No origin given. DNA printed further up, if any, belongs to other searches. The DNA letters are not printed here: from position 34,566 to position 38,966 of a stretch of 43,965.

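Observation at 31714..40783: Translationally coupled SNF2 helicase / PglX-like adenine methyltransferase / UvrD-like helicase operon that fits no named defence system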

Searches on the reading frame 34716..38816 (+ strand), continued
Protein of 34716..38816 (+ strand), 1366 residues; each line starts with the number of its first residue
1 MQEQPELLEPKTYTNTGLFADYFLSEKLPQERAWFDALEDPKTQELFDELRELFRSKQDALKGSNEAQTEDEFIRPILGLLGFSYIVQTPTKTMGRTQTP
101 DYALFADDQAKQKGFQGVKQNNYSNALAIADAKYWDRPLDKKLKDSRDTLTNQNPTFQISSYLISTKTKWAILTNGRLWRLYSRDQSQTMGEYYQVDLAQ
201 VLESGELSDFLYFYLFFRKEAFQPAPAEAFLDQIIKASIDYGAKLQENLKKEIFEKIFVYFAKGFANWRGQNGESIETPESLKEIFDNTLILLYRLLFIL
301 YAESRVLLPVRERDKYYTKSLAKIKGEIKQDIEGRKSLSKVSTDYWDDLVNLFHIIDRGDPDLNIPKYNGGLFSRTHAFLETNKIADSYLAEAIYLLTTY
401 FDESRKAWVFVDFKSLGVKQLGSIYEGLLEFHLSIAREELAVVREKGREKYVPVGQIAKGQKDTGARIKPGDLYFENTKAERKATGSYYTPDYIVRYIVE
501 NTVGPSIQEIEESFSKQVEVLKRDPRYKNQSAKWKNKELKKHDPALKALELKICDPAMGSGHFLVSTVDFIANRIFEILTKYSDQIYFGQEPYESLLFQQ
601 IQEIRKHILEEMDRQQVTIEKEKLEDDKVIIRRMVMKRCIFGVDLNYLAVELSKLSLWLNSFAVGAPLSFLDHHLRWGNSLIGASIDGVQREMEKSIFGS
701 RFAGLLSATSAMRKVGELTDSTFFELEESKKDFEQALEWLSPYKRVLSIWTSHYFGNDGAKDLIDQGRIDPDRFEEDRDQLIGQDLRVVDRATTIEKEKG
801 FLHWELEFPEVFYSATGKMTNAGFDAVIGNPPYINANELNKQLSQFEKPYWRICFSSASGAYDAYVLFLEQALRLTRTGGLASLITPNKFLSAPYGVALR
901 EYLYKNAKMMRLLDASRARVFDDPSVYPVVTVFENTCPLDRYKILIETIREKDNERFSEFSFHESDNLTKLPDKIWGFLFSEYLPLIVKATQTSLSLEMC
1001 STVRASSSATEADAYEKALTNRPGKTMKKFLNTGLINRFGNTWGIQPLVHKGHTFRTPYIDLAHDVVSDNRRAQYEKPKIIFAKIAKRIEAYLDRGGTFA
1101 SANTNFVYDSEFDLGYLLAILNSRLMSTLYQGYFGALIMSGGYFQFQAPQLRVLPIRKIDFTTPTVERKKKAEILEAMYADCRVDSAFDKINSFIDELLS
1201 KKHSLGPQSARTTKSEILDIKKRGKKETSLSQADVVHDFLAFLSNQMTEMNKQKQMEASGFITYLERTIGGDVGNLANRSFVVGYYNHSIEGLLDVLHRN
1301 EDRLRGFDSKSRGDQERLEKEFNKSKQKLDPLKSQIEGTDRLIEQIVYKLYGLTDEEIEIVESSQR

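Call 25: search_solved_structures(query=window:34716-38816:+, max_evalue=0.01, show_alignments=1)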
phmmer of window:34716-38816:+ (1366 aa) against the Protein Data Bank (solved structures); distinct sequences matched with E-value up to 0.01: 10.
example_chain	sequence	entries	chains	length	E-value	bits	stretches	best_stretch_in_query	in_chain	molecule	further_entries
8cxz_A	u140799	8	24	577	4.4e-12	47.7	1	821-942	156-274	Site-specific DNA-methyltransferase (adenine-specific)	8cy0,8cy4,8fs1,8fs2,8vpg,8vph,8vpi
7lni_A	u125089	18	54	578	4.4e-12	47.7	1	821-942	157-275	Site-specific DNA-methyltransferase (adenine-specific)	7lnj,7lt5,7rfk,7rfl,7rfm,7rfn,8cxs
8c45_A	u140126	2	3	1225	9.2e-08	33.4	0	484-575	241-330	site-specific DNA-methyltransferase (adenine-specific)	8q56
1g38_A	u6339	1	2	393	1.7e-07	32.5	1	823-910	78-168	MODIFICATION METHYLASE TAQI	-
2ibs_A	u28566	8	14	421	2e-07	32.3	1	823-910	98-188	Modification methylase TaqI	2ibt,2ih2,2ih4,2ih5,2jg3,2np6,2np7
1aqj_A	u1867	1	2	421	2e-07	32.3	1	823-910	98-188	ADENINE-N6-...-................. TAQI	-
1aqi_A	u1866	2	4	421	2e-07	32.3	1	823-910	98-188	ADENINE-N6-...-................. TAQI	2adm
7qw5_A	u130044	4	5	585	1.3e-06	29.6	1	824-930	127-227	Modification methylase BseCI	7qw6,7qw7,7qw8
9ewz_C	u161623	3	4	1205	1.5e-06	29.4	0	484-570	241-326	Adenine-specific methyltransferase BrxX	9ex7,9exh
8zek_A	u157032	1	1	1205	1.5e-06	29.4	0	484-570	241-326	site-specific DNA-methyltransferase (adenine-specific)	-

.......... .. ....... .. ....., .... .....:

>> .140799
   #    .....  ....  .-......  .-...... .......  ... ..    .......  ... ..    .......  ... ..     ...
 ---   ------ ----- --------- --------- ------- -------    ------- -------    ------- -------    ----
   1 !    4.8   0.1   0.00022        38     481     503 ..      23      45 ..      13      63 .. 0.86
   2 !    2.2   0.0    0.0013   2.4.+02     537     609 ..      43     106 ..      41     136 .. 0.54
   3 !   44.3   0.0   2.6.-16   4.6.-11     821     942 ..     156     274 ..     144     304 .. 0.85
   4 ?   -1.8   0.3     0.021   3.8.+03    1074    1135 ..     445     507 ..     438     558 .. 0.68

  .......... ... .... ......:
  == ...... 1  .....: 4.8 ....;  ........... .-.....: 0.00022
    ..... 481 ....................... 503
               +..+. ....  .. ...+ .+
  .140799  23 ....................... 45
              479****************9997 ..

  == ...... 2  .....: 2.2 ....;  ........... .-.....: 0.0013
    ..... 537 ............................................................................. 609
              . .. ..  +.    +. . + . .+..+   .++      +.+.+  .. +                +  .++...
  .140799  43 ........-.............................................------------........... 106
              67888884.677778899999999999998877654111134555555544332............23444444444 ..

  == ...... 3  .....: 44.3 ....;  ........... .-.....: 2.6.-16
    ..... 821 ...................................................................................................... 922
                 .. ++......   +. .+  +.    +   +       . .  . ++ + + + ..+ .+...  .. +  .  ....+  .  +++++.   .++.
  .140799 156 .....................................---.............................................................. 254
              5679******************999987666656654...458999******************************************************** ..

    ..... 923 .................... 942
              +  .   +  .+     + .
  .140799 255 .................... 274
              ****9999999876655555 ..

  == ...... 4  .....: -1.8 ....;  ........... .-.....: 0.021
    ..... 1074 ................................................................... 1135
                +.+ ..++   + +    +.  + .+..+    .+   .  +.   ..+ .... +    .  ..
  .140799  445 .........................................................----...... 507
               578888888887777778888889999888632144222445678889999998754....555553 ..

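Call 74: search_protein_families(library=padloc, proteins=[L088:14810-17908:+], max_evalue=1e-10)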
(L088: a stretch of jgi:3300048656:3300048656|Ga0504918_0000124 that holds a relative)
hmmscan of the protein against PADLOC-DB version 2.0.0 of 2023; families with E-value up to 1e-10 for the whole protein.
L088:14810-17908:+ (1032 aa): 4 families
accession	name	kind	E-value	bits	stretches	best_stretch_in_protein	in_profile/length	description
PDLC03920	MkoA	-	1.7e-63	213.4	2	391-763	694-1101/1112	-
PDLC03921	MkoA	-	5.2e-49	164.9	1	165-766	1025-1593/1607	-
PDLC03924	MkoC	-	3.1e-44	149.4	1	559-922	771-1110/1136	-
PDLC00127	GajB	-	3.7e-13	46.9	0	675-753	504-582/594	UrvD helicase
